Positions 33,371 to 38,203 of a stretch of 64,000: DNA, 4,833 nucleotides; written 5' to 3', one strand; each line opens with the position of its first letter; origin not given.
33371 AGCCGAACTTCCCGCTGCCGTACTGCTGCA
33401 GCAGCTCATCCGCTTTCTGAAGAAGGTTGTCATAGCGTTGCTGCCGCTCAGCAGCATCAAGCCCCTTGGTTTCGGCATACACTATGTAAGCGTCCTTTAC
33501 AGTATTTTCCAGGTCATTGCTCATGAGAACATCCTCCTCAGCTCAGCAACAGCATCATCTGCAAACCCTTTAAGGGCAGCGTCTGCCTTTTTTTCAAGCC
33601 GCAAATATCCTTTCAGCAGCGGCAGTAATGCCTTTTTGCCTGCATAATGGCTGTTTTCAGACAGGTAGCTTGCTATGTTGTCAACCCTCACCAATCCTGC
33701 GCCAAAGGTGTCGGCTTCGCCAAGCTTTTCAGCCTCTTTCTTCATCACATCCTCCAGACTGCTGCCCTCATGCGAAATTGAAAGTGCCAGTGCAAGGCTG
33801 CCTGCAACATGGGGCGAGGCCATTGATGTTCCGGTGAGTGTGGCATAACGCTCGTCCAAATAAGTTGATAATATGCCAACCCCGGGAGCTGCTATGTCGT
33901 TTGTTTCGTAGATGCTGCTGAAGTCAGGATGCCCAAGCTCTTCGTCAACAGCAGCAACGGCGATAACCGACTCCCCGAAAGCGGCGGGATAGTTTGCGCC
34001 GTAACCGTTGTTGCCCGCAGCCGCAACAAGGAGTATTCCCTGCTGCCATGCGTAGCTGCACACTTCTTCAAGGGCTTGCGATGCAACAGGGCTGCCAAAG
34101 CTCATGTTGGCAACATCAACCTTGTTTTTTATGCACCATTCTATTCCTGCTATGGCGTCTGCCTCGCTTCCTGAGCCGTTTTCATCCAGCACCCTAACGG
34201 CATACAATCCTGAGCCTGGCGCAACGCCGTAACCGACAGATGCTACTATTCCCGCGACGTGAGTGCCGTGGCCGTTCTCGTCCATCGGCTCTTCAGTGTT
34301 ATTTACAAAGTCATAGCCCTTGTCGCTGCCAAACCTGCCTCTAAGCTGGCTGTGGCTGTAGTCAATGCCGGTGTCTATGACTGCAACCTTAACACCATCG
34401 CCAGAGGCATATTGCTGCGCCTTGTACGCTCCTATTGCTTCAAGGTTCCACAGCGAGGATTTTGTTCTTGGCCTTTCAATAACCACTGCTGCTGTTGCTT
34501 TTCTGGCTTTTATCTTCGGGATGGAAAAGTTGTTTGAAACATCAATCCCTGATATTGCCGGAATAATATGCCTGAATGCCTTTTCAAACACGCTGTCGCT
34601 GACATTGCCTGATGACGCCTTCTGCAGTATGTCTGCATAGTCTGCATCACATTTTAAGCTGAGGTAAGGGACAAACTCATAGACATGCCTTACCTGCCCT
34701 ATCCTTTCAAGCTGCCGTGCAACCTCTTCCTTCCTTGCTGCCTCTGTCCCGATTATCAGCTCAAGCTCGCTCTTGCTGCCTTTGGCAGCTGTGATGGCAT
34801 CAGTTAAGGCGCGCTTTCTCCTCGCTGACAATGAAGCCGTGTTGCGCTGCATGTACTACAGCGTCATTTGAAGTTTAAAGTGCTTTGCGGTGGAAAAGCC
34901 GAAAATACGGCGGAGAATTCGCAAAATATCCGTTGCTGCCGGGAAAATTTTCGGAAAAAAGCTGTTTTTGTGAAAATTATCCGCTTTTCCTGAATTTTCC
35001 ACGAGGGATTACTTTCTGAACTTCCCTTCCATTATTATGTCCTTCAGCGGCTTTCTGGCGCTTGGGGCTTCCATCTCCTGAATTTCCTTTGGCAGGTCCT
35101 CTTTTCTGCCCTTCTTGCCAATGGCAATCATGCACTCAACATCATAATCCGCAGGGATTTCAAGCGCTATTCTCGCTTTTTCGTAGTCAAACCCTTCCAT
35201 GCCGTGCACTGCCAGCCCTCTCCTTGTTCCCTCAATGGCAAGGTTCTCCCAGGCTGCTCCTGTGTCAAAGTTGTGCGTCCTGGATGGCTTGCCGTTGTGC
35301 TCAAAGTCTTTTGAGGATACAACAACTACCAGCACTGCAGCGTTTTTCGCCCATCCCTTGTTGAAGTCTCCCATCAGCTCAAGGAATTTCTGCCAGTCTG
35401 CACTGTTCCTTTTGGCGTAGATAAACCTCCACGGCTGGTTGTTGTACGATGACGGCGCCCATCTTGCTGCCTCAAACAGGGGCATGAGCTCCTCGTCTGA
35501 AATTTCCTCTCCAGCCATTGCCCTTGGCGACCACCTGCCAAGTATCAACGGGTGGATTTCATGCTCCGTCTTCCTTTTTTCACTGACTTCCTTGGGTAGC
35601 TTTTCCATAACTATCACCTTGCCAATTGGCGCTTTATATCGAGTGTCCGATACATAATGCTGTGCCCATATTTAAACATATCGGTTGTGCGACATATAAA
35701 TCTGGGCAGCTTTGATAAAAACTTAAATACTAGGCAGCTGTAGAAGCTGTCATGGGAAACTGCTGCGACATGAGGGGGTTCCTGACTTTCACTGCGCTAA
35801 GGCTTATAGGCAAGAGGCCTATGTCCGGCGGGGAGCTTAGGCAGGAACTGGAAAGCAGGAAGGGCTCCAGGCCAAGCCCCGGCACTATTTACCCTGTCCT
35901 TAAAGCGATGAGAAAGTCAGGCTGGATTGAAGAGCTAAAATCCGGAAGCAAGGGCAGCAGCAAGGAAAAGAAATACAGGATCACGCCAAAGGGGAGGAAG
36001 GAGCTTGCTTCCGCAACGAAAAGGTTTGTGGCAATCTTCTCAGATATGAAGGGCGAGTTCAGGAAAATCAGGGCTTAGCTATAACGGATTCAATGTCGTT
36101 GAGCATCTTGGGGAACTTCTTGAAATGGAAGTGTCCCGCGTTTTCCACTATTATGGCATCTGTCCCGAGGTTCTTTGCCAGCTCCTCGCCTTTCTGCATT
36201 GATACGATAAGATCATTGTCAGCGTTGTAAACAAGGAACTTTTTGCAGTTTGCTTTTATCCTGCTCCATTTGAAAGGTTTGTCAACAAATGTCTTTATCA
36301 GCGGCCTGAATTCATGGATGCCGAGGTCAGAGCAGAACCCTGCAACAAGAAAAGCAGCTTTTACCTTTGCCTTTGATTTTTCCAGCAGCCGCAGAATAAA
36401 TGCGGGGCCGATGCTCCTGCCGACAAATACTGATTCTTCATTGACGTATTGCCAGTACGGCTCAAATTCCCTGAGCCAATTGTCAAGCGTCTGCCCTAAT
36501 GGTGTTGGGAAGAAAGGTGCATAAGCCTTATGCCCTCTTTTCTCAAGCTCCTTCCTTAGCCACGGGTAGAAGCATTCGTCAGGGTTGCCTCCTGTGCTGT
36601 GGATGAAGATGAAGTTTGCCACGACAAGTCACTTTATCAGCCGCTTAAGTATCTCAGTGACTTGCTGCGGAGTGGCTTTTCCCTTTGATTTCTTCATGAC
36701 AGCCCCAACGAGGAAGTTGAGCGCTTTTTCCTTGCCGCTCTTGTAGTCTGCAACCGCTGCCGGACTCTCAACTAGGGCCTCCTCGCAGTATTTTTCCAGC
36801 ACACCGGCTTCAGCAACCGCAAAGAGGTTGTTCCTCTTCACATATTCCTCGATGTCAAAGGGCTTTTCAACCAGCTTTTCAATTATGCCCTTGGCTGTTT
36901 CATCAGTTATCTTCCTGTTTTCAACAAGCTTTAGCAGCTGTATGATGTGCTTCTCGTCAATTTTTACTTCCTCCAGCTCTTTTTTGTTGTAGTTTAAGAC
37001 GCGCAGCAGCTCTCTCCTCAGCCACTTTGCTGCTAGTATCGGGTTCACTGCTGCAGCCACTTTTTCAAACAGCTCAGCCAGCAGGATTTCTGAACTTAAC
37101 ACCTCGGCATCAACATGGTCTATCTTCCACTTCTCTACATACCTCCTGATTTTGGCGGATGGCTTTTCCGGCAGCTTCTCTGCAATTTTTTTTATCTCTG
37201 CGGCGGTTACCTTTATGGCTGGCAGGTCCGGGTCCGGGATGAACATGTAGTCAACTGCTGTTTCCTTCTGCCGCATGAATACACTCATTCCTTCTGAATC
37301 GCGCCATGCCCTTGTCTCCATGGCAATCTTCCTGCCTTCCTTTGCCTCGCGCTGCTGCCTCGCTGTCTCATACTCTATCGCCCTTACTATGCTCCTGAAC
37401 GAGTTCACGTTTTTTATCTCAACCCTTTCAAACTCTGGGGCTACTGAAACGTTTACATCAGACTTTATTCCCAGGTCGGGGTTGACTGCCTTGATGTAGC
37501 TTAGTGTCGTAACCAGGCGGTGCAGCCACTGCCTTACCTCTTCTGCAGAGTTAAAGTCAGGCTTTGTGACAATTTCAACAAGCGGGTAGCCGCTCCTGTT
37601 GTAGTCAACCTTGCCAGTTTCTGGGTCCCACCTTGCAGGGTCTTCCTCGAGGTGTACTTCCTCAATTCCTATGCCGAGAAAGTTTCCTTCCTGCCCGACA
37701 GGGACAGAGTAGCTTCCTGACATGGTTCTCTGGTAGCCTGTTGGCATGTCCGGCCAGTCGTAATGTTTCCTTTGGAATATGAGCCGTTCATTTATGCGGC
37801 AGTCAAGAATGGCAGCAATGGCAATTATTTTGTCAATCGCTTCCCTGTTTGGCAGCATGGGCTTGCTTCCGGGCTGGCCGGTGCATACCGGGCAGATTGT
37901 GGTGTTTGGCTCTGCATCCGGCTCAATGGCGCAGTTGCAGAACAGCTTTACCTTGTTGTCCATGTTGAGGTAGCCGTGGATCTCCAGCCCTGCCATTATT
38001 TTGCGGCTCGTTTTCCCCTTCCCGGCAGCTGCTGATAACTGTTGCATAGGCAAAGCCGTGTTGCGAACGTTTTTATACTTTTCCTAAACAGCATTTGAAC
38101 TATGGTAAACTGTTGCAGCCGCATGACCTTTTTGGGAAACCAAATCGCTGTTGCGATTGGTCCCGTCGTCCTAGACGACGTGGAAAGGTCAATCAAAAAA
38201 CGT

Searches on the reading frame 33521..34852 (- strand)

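Call 14: search_protein_families(library=pfam, proteins=[window:33521-34852:-])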
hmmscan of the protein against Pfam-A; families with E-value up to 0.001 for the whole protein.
window:33521-34852:- (443 aa): 1 family
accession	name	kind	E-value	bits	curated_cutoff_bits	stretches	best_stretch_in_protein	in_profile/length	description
PF00082.27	Peptidase_S8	-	8.3e-50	170.1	21.8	1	151-386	1-288/288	Subtilase family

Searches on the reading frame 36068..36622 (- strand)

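Call 57: search_protein_families(library=pfam, alignment_id=A5, max_evalue=0.001)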
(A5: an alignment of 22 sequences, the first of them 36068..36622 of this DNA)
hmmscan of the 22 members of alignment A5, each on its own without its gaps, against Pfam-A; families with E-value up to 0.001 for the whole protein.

A. member 1, window:36068-36622:- (184 aa): 1 family
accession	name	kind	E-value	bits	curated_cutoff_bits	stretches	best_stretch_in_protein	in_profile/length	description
PF06821.19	Ser_hydrolase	-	5.7e-12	46.3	22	1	12-168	9-157/172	Serine hydrolase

B. families by the number of members that match (of 22 scanned): 26 families (the first 25 are shown)
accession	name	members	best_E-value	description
PF02502.23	LacAB_rpiB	1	1.2e-46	Ribose/Galactose Isomerase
PF00881.29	Nitroreductase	1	4e-34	Nitroreductase family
PF02254.24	TrkA_N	1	2.2e-17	TrkA-N domain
PF13412.12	HTH_24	1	8.1e-16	Winged helix-turn-helix DNA-binding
PF00892.27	EamA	1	2.2e-15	EamA-like transporter family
PF14512.11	TM1586_NiRdase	1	3.2e-14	Putative TM nitroreductase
PF13404.12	HTH_AsnC-type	1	4.2e-14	AsnC-type helix-turn-helix domain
PF00999.27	Na_H_Exchanger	1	2e-13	Sodium/hydrogen exchanger, transmembrane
PF06821.19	Ser_hydrolase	1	5.7e-12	Serine hydrolase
PF01037.27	AsnC_trans_reg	1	6.5e-12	Lrp/AsnC ligand binding domain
PF01171.26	ATP_bind_3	1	2.5e-10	PP-loop family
PF08279.18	HTH_11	1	5.9e-06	HTH domain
PF18024.7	HTH_50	1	6e-06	Helix-turn-helix domain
PF03683.19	UPF0175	1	7e-06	Uncharacterised protein family (UPF0175)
PF13384.12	HTH_23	1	1.3e-05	Homeodomain-like domain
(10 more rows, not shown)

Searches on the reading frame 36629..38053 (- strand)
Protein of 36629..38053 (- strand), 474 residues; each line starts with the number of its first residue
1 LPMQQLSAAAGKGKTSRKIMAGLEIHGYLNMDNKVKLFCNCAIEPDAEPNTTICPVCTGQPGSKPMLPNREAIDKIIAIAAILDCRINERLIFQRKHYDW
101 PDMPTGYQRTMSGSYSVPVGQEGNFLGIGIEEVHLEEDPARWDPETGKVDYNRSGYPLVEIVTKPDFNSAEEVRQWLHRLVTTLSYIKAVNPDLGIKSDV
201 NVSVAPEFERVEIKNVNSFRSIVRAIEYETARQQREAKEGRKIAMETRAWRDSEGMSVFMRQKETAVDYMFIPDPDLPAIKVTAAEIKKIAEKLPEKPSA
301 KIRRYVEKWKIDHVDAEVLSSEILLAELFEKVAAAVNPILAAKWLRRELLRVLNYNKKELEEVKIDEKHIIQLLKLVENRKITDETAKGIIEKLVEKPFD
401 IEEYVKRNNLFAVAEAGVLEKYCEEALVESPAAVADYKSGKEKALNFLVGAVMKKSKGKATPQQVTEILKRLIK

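Call 14: search_protein_families(library=pfam, proteins=[window:36629-38053:-])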
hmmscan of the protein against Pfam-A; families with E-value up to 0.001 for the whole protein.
window:36629-38053:- (474 aa): 2 families
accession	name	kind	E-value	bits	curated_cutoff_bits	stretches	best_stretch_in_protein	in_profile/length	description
PF02934.20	GatB_N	-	6.3e-75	252.3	23.4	1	20-287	2-276/277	GatB/GatE catalytic domain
PF02637.23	GatB_Yqey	-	4e-40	137.5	27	1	328-472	2-147/148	GatB domain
